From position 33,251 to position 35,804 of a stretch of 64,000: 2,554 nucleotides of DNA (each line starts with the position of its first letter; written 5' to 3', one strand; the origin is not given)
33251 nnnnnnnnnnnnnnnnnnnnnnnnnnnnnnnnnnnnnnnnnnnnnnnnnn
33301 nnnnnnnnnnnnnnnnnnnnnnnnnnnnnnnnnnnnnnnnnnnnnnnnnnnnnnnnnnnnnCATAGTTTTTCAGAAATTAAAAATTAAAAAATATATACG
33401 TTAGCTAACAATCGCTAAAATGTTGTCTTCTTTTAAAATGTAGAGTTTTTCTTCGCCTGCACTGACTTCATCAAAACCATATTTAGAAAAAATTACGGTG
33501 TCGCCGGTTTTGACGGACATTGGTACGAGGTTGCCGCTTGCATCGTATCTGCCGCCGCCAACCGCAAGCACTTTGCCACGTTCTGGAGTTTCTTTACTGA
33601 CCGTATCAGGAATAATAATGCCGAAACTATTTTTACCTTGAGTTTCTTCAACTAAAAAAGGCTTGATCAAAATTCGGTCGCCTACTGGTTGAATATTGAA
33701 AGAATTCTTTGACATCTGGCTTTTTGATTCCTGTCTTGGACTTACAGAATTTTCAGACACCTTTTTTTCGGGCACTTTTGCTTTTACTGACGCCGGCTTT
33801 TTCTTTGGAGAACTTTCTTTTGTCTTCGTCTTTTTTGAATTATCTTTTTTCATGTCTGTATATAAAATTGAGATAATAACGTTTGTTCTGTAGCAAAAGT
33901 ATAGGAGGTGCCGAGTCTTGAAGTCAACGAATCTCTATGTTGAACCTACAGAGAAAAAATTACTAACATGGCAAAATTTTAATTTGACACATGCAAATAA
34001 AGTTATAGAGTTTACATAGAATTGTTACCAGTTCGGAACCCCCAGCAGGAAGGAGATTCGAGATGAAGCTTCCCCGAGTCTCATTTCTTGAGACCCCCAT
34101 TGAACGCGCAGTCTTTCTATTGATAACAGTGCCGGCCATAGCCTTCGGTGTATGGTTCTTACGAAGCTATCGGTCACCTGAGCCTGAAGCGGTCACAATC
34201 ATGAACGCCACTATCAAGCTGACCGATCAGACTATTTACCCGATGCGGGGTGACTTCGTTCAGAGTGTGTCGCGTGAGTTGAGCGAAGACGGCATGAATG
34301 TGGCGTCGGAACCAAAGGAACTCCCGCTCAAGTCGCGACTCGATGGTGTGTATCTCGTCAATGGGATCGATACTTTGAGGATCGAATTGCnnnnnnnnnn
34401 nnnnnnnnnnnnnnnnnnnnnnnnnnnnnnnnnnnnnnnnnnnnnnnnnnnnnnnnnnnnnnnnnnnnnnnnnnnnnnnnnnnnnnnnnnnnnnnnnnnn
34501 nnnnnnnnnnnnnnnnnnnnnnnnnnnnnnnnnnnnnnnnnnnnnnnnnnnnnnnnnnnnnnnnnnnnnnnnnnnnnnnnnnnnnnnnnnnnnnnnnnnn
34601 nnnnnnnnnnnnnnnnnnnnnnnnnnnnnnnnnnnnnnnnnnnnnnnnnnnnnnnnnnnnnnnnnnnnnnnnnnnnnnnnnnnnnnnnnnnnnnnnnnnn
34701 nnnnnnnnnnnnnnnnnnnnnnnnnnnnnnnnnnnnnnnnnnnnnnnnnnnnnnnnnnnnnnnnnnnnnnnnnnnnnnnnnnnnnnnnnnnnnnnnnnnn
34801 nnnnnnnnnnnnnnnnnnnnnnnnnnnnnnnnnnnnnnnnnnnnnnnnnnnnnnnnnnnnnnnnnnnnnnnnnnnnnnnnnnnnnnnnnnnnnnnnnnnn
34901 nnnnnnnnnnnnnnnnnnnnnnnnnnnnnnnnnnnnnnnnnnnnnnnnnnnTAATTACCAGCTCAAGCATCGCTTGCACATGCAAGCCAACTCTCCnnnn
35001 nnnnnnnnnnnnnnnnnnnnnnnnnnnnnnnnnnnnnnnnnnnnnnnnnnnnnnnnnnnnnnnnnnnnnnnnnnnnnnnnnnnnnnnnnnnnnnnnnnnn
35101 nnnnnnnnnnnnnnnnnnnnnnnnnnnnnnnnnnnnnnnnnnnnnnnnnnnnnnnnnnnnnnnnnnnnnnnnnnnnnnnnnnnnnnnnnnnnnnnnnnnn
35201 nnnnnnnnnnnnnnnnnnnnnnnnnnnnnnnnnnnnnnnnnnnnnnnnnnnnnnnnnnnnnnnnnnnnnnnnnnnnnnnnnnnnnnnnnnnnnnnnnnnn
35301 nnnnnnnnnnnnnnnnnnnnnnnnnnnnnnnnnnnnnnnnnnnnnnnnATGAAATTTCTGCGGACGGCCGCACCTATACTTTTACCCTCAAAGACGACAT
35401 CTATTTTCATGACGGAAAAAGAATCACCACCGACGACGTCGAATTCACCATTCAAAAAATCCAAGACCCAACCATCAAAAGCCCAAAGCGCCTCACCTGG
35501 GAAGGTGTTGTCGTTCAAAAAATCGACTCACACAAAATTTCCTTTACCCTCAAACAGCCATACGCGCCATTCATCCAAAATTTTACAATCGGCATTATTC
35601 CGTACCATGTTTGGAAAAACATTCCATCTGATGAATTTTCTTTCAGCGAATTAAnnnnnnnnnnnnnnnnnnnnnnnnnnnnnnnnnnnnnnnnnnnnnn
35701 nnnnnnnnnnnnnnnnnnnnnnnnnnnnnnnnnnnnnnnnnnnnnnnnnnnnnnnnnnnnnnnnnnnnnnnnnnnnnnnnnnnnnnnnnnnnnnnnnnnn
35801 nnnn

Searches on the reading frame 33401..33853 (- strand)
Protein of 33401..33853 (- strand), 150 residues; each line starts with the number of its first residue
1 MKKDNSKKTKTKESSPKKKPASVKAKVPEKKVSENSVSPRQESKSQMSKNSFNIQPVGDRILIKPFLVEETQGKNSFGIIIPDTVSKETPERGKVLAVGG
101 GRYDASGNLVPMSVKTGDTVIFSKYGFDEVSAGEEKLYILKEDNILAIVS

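Call 45: search_protein_families(library=pfam, proteins=[window:33401-33853:-], max_evalue=0.01)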
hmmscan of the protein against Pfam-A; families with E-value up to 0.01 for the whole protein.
window:33401-33853:- (150 aa): 1 family
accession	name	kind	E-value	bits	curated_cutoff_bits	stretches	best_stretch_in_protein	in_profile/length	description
PF00166.26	Cpn10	-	2.3e-24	85.7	21.1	1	53-149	1-93/93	Chaperonin 10 Kd subunit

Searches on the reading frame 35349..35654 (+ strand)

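Call 45: search_protein_families(library=pfam, proteins=[window:35349-35654:+], max_evalue=0.01)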
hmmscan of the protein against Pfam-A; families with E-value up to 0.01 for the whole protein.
window:35349-35654:+ (101 aa): 1 family
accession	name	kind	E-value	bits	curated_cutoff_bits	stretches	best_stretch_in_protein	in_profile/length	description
PF12509.13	DUF3715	-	0.0013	19.2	28.5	1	24-91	55-127/150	Protein of unknown function (DUF3715)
